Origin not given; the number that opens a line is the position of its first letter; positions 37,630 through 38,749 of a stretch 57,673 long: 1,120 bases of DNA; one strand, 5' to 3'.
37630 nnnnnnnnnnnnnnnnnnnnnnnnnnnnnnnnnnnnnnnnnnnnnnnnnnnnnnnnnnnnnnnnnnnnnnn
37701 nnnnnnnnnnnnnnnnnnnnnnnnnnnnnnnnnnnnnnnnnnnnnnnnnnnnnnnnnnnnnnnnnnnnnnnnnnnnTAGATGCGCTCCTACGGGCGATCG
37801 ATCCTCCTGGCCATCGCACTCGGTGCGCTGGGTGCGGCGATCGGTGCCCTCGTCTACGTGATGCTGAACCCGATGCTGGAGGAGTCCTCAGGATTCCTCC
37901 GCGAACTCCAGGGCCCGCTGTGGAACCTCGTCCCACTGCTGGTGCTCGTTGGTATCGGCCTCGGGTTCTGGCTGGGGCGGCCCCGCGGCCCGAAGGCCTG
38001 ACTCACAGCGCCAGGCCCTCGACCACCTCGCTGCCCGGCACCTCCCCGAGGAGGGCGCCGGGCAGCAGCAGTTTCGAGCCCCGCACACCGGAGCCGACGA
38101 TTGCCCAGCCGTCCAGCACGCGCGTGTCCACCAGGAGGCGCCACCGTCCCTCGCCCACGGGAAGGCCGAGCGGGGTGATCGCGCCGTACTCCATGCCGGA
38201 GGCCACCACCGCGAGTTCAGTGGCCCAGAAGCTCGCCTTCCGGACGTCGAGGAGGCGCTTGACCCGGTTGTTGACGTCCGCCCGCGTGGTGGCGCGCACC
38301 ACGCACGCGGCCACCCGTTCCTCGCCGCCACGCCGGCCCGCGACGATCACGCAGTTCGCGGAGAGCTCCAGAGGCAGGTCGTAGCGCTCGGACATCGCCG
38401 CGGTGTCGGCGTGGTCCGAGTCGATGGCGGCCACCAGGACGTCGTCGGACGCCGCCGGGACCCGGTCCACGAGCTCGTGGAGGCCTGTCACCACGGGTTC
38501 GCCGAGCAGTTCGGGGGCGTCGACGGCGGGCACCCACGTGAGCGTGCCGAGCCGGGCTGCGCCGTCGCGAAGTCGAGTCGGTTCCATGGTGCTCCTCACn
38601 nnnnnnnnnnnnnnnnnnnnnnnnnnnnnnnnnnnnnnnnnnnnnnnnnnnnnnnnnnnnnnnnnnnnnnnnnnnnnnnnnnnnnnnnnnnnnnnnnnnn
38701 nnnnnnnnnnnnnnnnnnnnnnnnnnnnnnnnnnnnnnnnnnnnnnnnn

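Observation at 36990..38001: Heliorhodopsin with an abutting 73-aa two-helix membrane ORF: possible photoreceptor-partner unit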

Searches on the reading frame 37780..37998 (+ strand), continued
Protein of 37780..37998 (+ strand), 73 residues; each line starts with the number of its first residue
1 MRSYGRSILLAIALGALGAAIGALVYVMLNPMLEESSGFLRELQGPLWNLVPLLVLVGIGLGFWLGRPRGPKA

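Call 67: search_protein_families(library=pfam, alignment_id=A2, max_evalue=0.1)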
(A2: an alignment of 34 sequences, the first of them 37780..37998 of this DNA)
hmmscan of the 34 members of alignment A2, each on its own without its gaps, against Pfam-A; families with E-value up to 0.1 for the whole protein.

A. member 1, window:37780-37998:+ (73 aa): 1 family
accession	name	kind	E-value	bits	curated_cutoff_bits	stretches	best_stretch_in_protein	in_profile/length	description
PF05425.18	CopD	-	0.02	15.7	32.1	1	3-58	40-95/105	Copper resistance protein D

B. families by the number of members that match (of 34 scanned): 28 families (the first 25 are shown)
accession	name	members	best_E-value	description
PF13441.11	Gly-zipper_YMGG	8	0.0057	YMGG-like Gly-zipper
PF05433.20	Rick_17kDa_Anti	7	1.9e-05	Glycine zipper 2TM domain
PF23494.1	bPH_10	5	0.0016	YqeB-like bacterial PH domain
PF13488.11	Gly-zipper_Omp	5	0.0017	Glycine zipper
PF05425.18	CopD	2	0.02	Copper resistance protein D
PF02687.27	FtsX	2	0.035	FtsX-like permease C-terminal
PF15141.11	UQCC3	2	0.059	Ubiquinol-cytochrome-c reductase complex assembly factor 3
PF19382.4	DUF5957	1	0.0021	Family of unknown function (DUF5957)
PF10439.15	Bacteriocin_IIc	1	0.011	Bacteriocin class II with double-glycine leader peptide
PF02417.20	Chromate_transp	1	0.016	Chromate transporter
PF04144.18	SCAMP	1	0.02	SCAMP family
PF11021.13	DUF2613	1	0.021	Protein of unknown function (DUF2613)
PF13807.11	GNVR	1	0.021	G-rich domain on putative tyrosine kinase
PF09335.16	VTT_dom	1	0.023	VTT domain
PF25665.1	His1_capsid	1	0.024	His1 virus capsid protein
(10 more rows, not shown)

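Call 71: find_encoding_contigs(protein=P0120, flank=4000, max_places=1)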
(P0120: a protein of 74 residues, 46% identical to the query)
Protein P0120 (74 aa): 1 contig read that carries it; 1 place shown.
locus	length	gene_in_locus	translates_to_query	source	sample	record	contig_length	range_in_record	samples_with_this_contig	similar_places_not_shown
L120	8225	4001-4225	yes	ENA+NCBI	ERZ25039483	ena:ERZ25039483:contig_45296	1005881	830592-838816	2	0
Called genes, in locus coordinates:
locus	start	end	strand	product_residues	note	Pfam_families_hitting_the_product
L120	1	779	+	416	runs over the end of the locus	PF03453:MoeA_N, PF00994:MoCF_biosynth, PF03454:MoeA_C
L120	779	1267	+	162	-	PF01967:MoaC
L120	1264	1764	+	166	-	PF00994:MoCF_biosynth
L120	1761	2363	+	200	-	PF13302:Acetyltransf_3, PF00583:Acetyltransf_1 (weak)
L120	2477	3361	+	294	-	PF28211:GlpR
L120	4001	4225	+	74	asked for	-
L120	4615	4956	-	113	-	-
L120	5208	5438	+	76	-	-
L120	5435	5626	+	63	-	-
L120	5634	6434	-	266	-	PF01590:GAF, PF13185:GAF_2, PF13492:GAF_3, PF03861:ANTAR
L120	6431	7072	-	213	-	PF01590:GAF (weak), PF13185:GAF_2 (weak), PF03861:ANTAR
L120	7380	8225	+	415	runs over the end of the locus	PF00156:Pribosyltran, PF14681:UPRTase (weak), PF01738:DLH, PF12146:Hydrolase_4 (faint), PF00561:Abhydrolase_1 (faint), PF20408:Abhydrolase_11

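Call 72: find_encoding_contigs(protein=P0111, flank=4000, max_places=1)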
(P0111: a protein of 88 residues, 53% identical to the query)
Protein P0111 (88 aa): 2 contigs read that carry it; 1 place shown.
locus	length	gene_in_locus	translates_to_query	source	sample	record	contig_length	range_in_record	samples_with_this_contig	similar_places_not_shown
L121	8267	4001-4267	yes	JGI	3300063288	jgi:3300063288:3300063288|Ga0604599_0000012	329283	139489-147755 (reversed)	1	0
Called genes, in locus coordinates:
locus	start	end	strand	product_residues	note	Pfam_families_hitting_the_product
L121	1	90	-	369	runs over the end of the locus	PF03462:PCRF, PF00472:RF-1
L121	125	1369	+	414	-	PF07690:MFS_1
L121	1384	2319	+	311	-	PF00226:DnaJ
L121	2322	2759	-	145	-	PF13400:Tad (weak)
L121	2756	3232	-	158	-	-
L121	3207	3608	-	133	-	PF07811:TadE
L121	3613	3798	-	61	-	-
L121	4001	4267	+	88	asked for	-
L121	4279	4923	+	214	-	PF00156:Pribosyltran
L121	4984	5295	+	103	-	-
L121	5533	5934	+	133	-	-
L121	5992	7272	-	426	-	-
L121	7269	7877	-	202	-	PF00929:RNase_T, PF16473:Rv2179c-like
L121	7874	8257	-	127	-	PF01042:Ribonuc_L-PSP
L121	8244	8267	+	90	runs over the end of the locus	-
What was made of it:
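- L120 and L121 show no HeR in their gene tables (calls 71, 72).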

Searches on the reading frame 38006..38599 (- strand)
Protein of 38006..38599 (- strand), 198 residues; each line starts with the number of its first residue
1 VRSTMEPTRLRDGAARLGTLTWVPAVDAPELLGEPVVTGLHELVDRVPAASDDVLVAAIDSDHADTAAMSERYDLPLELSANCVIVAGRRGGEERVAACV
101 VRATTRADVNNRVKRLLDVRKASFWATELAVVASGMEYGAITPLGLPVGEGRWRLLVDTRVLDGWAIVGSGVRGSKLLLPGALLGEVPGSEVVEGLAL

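Call 3: search_protein_families(library=pfam, proteins=[window:38006-38599:-], max_evalue=0.01)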
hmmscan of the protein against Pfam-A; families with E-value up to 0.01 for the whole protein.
window:38006-38599:- (198 aa): 1 family
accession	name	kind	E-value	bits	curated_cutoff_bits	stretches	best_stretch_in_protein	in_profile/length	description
PF04073.20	tRNA_edit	-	4.5e-10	40.1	25.5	1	64-182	5-118/123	Aminoacyl-tRNA editing domain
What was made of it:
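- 38003..38599 (-): Downstream flank: a convergent YbaK/EbsC-type aminoacyl-tRNA editing gene. Its stop lies 1 nt from the stop of the small gene. PF04073 E=4.5e-10 (call 3).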

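Call 43: find_homologous_proteins(query=window:38006-38599:-, max_evalue=1e-20)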
Query window:38006-38599:- (198 aa): 6301 proteins with E <= 1e-20 among 8000 candidates; the best 120 are listed.
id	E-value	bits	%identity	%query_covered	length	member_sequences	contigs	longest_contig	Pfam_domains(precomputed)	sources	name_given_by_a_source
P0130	2.7e-118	411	100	98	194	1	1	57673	PF04073.21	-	-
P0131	1.6e-111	389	94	98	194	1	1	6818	PF04073.21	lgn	-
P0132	1.3e-102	359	87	98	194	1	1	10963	PF04073.21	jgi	jgi:prolyl-tRNA editing enzyme YbaK/EbsC (Cys-tRNA(Pro) deacylase)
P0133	7.2e-102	357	87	98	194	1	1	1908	PF04073.21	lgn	-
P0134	4.2e-99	348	86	98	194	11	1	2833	PF04073.21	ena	-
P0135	9.8e-94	331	82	98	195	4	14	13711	PF04073.21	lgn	-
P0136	1.1e-80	288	90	71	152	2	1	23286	PF04073.21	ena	-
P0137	1.2e-70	255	68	97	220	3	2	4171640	PF04073.21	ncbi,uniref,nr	ncbi:hypothetical protein FE374_07245 [Georgenia yuyongxinii]|uniref:YbaK/aminoacyl-tRNA synthetase-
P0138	4.8e-70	253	67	97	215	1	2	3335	PF04073.21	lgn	-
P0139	4.1e-69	250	68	97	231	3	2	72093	PF04073.21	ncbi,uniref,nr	ncbi:YbaK/EbsC family protein [Georgenia thermotolerans]|uniref:YbaK/aminoacyl-tRNA synthetase-assoc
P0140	4.4e-69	250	67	97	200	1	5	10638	PF04073.21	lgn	-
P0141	6.0e-69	250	65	98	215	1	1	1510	PF04073.21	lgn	-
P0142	3.7e-68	247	67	97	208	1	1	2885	PF04073.21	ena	-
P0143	6.6e-68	246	64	97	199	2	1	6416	PF04073.21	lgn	-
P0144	1.4e-67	245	64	99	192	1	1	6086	PF04073.21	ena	-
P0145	1.6e-67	245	66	97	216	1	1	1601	PF04073.21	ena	-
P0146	4.1e-67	244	64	98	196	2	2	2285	PF04073.21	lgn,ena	-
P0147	9.8e-67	242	68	89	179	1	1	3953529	PF04073.21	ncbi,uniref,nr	ncbi:hypothetical protein MF406_07770 [Georgenia sp. TF02-10]|uniref:YbaK/EbsC family protein n=1 Ta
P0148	1.0e-66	242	63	100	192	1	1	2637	PF04073.21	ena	-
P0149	1.5e-66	242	64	97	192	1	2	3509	PF04073.21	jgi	-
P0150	1.9e-66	241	63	100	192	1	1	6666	PF04073.21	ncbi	-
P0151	3.9e-66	240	65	96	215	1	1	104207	PF04073.21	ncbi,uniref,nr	ncbi:YbaK/EbsC family protein [Georgenia sp. SYP-B2076]|uniref:YbaK/EbsC family protein n=1 Tax=Geor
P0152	4.4e-66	240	67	97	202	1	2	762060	PF04073.21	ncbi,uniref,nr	ncbi:YbaK/EbsC family protein [Georgenia subflava]|uniref:YbaK/aminoacyl-tRNA synthetase-associated 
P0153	1.0e-65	239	68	97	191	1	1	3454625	PF04073.21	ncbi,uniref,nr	ncbi:YbaK/EbsC family protein [Georgenia wutianyii]|uniref:YbaK/EbsC family protein n=1 Tax=Georgeni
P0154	2.6e-65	238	64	97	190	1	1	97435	PF04073.21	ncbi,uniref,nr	ncbi:YbaK/EbsC family protein [Georgenia sp. H159]|uniref:YbaK/EbsC family protein n=1 Tax=Georgenia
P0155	7.0e-65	236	62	100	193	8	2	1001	PF04073.21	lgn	-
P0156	3.6e-64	234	63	99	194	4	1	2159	PF04073.21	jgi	-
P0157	7.4e-64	233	64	97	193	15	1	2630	PF04073.21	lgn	-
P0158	1.1e-63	233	61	99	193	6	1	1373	PF04073.21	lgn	-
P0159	1.2e-63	232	66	94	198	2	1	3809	PF04073.21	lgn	-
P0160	1.5e-63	232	65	97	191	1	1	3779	PF04073.21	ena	-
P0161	1.8e-63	232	64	97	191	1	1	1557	PF04073.21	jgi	-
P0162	2.1e-63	232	67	94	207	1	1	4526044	PF04073.21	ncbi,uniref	ncbi:YbaK/EbsC family protein [Georgenia sp. AZ-5]|uniref:YbaK/EbsC family protein n=1 Tax=Georgenia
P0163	2.4e-63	231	65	97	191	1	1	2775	PF04073.21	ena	-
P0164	2.9e-63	231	65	97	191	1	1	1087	PF04073.21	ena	-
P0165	3.1e-63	231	68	89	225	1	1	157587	PF04073.21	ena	-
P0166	3.2e-63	231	65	93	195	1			PF04073.21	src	-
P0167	5.8e-63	230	68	92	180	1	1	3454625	PF04073.21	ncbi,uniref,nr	ncbi:hypothetical protein FE251_06660 [Georgenia wutianyii]|uniref:YbaK/aminoacyl-tRNA synthetase-as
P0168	6.4e-63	230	65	97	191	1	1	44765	PF04073.21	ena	-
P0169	8.6e-63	230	64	97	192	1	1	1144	PF04073.21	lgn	-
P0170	9.7e-63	229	62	99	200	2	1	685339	PF04073.21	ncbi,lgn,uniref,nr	ncbi:YbaK/EbsC family protein [Georgenia faecalis]|uniref:YbaK/EbsC family protein n=1 Tax=Georgenia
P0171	1.3e-62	229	64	97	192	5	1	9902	PF04073.21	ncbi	-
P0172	1.3e-62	229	65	97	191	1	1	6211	PF04073.21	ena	-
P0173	1.4e-62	229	63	97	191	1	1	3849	PF04073.21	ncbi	-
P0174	1.4e-62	229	65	97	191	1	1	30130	PF04073.21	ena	-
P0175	1.5e-62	229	63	97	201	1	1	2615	PF04073.21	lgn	-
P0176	5.0e-62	227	62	100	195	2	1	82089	PF04073.21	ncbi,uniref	ncbi:YbaK/EbsC family protein [Georgenia sp. MJ170]|uniref:YbaK/EbsC family protein n=1 Tax=Georgeni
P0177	9.2e-62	226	64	96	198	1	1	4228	PF04073.21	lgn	-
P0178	1.6e-61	225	65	97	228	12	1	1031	PF04073.21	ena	-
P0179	3.3e-61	224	63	100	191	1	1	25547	PF04073.21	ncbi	-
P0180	4.3e-61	224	63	94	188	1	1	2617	PF04073.21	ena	-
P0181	6.8e-61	223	66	92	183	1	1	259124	PF04073.21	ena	-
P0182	1.2e-60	223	67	95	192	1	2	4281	PF04073.21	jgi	jgi:prolyl-tRNA editing enzyme YbaK/EbsC (Cys-tRNA(Pro) deacylase)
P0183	1.3e-60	222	67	92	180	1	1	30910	PF04073.21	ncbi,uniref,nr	ncbi:hypothetical protein FHE66_11780 [Georgenia sp. 311]|uniref:YbaK/EbsC family protein n=1 Tax=Ge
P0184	1.4e-60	222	62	98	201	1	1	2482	PF04073.21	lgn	-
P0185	1.5e-60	222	65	91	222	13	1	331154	PF04073.21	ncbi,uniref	ncbi:YbaK/EbsC family protein [Georgenia daeguensis]|uniref:YbaK/EbsC family protein n=2 Tax=Georgen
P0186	2.1e-60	222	68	92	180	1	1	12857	PF04073.21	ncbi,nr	ncbi:MAG TPA: YbaK/EbsC family protein [Nocardioides sp.]|nr:YbaK/EbsC family protein [Nocardioides 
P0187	3.1e-60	221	58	99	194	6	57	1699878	PF04073.21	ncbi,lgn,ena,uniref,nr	ncbi:YbaK/EbsC family protein [Actinobaculum massiliense]|uniref:YbaK/aminoacyl-tRNA synthetase-asso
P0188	8.0e-60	220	67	96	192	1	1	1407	PF04073.21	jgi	jgi:prolyl-tRNA editing enzyme YbaK/EbsC (Cys-tRNA(Pro) deacylase)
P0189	1.1e-59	219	61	95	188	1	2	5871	PF04073.21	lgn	-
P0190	1.3e-59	219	63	92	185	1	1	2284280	PF04073.21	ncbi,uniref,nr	ncbi:YbaK/EbsC family protein [Ruania alba]|uniref:Cys-tRNA(Pro) deacylase, prolyl-tRNA editing enzy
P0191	1.9e-59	219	65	92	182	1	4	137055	PF04073.21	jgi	jgi:prolyl-tRNA editing enzyme YbaK/EbsC (Cys-tRNA(Pro) deacylase)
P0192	2.0e-59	219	71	80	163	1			PF04073.21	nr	nr:YbaK/EbsC family protein [Georgenia thermotolerans]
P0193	2.3e-59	218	66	92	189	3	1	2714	PF04073.21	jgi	jgi:prolyl-tRNA editing enzyme YbaK/EbsC (Cys-tRNA(Pro) deacylase)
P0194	2.7e-59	218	63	93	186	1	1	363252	PF04073.21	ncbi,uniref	ncbi:YbaK/EbsC family protein [Georgenia alba]|uniref:YbaK/EbsC family protein n=1 Tax=Georgenia alb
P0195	3.5e-59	218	61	94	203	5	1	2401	PF04073.21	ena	-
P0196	4.1e-59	218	65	91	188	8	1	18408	PF04073.21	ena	-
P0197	4.3e-59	218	63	92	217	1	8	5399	PF04073.21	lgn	-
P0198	4.3e-59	218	67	92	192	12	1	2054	PF04073.21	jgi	jgi:prolyl-tRNA editing enzyme YbaK/EbsC (Cys-tRNA(Pro) deacylase)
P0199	5.3e-59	217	62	92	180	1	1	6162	PF04073.21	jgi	jgi:prolyl-tRNA editing enzyme YbaK/EbsC (Cys-tRNA(Pro) deacylase)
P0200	6.0e-59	217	65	96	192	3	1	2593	PF04073.21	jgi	jgi:prolyl-tRNA editing enzyme YbaK/EbsC (Cys-tRNA(Pro) deacylase)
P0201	7.4e-59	217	61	92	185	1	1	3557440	PF04073.21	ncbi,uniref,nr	ncbi:hypothetical protein LQF12_07120 [Ruania suaedae]|uniref:YbaK/EbsC family protein n=1 Tax=Ruani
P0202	7.8e-59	217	62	100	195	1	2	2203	PF04073.21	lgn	-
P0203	8.5e-59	217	67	91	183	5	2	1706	PF04073.21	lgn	-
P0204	1.4e-58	216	62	92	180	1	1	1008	PF04073.21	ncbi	-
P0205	1.5e-58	216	59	92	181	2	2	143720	PF04073.21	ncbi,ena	-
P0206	1.5e-58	216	64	92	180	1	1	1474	PF04073.21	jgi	jgi:prolyl-tRNA editing enzyme YbaK/EbsC (Cys-tRNA(Pro) deacylase)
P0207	1.6e-58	216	59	91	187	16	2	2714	PF04073.21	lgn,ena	-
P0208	1.7e-58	216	61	92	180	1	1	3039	PF04073.21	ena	-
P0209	2.7e-58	215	64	95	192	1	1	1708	PF04073.21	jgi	jgi:prolyl-tRNA editing enzyme YbaK/EbsC (Cys-tRNA(Pro) deacylase)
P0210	3.2e-58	215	58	100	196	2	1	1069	PF04073.21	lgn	-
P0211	4.1e-58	214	59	91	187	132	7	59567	PF04073.21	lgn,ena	-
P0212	4.7e-58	214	67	92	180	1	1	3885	PF04073.21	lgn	-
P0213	5.5e-58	214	65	92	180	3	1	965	PF04073.21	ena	-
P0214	5.7e-58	214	62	92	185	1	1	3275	PF04073.21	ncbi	-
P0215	5.7e-58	214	65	91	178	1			PF04073.21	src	-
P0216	5.9e-58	214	64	92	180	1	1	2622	PF04073.21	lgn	-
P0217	6.3e-58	214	66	92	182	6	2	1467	PF04073.21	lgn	-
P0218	6.4e-58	214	64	92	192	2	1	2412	PF04073.21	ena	-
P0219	6.5e-58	214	62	92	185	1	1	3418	PF04073.21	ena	-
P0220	6.6e-58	214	62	92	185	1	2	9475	PF04073.21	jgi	jgi:prolyl-tRNA editing enzyme YbaK/EbsC (Cys-tRNA(Pro) deacylase)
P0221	7.7e-58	213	66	91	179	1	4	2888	PF04073.21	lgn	-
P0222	7.8e-58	213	63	97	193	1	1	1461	PF04073.21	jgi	-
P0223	9.8e-58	213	62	92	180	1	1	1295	PF04073.21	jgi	jgi:prolyl-tRNA editing enzyme YbaK/EbsC (Cys-tRNA(Pro) deacylase)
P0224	9.8e-58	213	64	92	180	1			PF04073.21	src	-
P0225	1.1e-57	213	64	91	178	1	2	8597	PF04073.21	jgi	jgi:prolyl-tRNA editing enzyme YbaK/EbsC (Cys-tRNA(Pro) deacylase)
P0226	1.1e-57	213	63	92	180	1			PF04073.21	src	-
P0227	1.1e-57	213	65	91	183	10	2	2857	PF04073.21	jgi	jgi:prolyl-tRNA editing enzyme YbaK/EbsC (Cys-tRNA(Pro) deacylase)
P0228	1.3e-57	213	65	90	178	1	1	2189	PF04073.21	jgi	-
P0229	1.3e-57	213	64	92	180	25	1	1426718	PF04073.21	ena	-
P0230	1.4e-57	213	56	91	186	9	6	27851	PF04073.21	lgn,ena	-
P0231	1.4e-57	213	64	92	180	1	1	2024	PF04073.21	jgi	jgi:prolyl-tRNA editing enzyme YbaK/EbsC (Cys-tRNA(Pro) deacylase)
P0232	1.6e-57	212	56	92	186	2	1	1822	PF04073.21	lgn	-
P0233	1.7e-57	212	66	92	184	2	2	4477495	PF04073.21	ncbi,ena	-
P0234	1.7e-57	212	64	92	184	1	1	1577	PF04073.21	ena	-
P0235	1.8e-57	212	63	92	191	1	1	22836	PF04073.21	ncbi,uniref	ncbi:YbaK/EbsC family protein [Cellulomonas sp. 179-A 9B4 NHS]|uniref:YbaK/EbsC family protein n=1 T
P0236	1.8e-57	212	65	91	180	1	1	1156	PF04073.21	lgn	-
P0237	1.9e-57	212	67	90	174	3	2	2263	PF04073.21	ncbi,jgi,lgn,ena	-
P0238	1.9e-57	212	63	92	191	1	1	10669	PF04073.21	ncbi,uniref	ncbi:YbaK/EbsC family protein [Cellulomonas sp. NPDC057328]|uniref:YbaK/EbsC family protein n=1 Tax=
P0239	2.2e-57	212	66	91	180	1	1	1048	PF04073.21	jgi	jgi:prolyl-tRNA editing enzyme YbaK/EbsC (Cys-tRNA(Pro) deacylase)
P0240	2.2e-57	212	63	92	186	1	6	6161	PF04073.21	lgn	-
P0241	2.3e-57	212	66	91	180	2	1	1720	PF04073.21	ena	-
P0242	2.3e-57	212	66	91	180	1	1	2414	PF04073.21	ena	-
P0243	2.4e-57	212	66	91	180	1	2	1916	PF04073.21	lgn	-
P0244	3.3e-57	211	65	92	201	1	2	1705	PF04073.21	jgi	jgi:prolyl-tRNA editing enzyme YbaK/EbsC (Cys-tRNA(Pro) deacylase)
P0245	3.4e-57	211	68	91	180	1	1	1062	PF04073.21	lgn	-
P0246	3.7e-57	211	61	92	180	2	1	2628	PF04073.21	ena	-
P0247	4.0e-57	211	60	92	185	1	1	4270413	PF04073.21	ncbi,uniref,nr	ncbi:YbaK/EbsC family protein [Ruania halotolerans]|uniref:YbaK/EbsC family protein n=1 Tax=Ruania h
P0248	4.8e-57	211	66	91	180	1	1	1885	PF04073.21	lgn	-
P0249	4.8e-57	211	66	91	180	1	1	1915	PF04073.21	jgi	jgi:prolyl-tRNA editing enzyme YbaK/EbsC (Cys-tRNA(Pro) deacylase)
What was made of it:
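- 38003..38599 (-): Relatives found in call 43.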

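Call 44: find_encoding_contigs(protein=P0135, flank=5000, max_places=3)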
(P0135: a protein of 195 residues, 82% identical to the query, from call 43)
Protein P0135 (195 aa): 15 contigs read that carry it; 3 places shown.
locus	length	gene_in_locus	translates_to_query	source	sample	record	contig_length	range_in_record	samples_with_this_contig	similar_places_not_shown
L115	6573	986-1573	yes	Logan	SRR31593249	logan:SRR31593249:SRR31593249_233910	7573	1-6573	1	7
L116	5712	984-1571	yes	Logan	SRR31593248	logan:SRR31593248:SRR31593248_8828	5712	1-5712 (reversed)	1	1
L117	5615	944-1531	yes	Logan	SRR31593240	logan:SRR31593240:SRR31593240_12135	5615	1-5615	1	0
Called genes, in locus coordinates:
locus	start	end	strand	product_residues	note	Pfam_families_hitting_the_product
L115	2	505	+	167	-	?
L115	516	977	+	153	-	PF00588:SpoU_methylase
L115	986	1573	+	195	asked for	PF04073:tRNA_edit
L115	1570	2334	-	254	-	PF18761:Heliorhodopsin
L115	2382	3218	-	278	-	PF00588:SpoU_methylase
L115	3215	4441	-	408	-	PF01145:Band_7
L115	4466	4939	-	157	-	PF01957:NfeD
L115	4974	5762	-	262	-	PF00005:ABC_tran, PF13304:AAA_21 (faint)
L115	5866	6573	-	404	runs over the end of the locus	PF13439:Glyco_transf_4, PF13579:Glyco_trans_4_4, PF20706:GT4-conflict, PF00534:Glycos_transf_1, PF13692:Glyco_trans_1_4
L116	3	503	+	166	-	?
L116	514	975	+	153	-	PF00588:SpoU_methylase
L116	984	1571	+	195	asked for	PF04073:tRNA_edit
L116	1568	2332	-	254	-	PF18761:Heliorhodopsin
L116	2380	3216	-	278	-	PF00588:SpoU_methylase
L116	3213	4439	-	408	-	PF01145:Band_7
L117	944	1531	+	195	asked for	PF04073:tRNA_edit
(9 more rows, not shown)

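Call 45: find_encoding_contigs(protein=P0136, flank=5000, max_places=2)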
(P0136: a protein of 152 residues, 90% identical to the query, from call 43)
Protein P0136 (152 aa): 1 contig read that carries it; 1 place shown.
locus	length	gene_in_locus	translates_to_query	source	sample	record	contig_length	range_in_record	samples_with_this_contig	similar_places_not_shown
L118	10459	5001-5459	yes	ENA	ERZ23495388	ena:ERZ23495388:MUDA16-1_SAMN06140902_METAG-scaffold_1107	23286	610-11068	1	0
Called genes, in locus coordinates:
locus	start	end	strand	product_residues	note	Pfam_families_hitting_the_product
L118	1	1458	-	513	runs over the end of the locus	PF00817:IMS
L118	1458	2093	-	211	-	PF27531:MT3502_N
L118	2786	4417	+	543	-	PF00425:Chorismate_bind, PF01063:Aminotran_4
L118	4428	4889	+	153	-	PF00588:SpoU_methylase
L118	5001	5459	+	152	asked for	PF04073:tRNA_edit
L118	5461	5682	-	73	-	-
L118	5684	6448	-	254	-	PF18761:Heliorhodopsin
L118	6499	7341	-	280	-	PF00588:SpoU_methylase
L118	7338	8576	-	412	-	PF01145:Band_7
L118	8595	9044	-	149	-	PF01957:NfeD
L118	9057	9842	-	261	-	PF00005:ABC_tran, PF13304:AAA_21 (faint)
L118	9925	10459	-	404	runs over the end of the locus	PF13439:Glyco_transf_4, PF13579:Glyco_trans_4_4, PF20706:GT4-conflict, PF00534:Glycos_transf_1, PF13692:Glyco_trans_1_4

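Call 46: find_encoding_contigs(protein=P0137, flank=5000, max_places=2)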
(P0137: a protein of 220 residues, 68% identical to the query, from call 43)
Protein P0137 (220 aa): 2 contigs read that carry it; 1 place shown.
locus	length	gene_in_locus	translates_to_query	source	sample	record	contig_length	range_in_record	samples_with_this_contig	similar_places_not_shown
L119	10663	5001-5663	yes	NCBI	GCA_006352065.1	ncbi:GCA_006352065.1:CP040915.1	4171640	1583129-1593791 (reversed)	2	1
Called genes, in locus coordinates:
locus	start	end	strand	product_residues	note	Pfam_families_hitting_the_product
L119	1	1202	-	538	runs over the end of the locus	PF14691:Fer4_20, PF01266:DAO, PF07992:Pyr_redox_2, PF13450:NAD_binding_8, PF13738:Pyr_redox_3 (weak), PF12838:Fer4_7 (weak), PF13187:Fer4_9 (weak), PF00037:Fer4, +6 more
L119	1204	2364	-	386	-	PF02775:TPP_enzyme_C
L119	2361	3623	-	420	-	PF01855:POR_N, PF17147:PFOR_II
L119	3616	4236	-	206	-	PF01558:POR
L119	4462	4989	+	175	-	PF01161:PBP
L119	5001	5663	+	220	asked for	PF04073:tRNA_edit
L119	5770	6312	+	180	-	PF00210:Ferritin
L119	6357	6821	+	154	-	PF00588:SpoU_methylase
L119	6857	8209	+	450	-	PF07690:MFS_1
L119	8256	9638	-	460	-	PF01134:GIDA (faint), PF01266:DAO (faint), PF03486:HI0933_like (faint), PF07992:Pyr_redox_2, PF13738:Pyr_redox_3 (weak), PF01593:Amino_oxidase (weak), PF00070:Pyr_redox, PF02852:Pyr_redox_dim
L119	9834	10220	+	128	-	PF01022:HTH_5 (weak), PF12840:HTH_20 (weak)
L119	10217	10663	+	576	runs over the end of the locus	PF00916:Sulfate_transp, PF01740:STAS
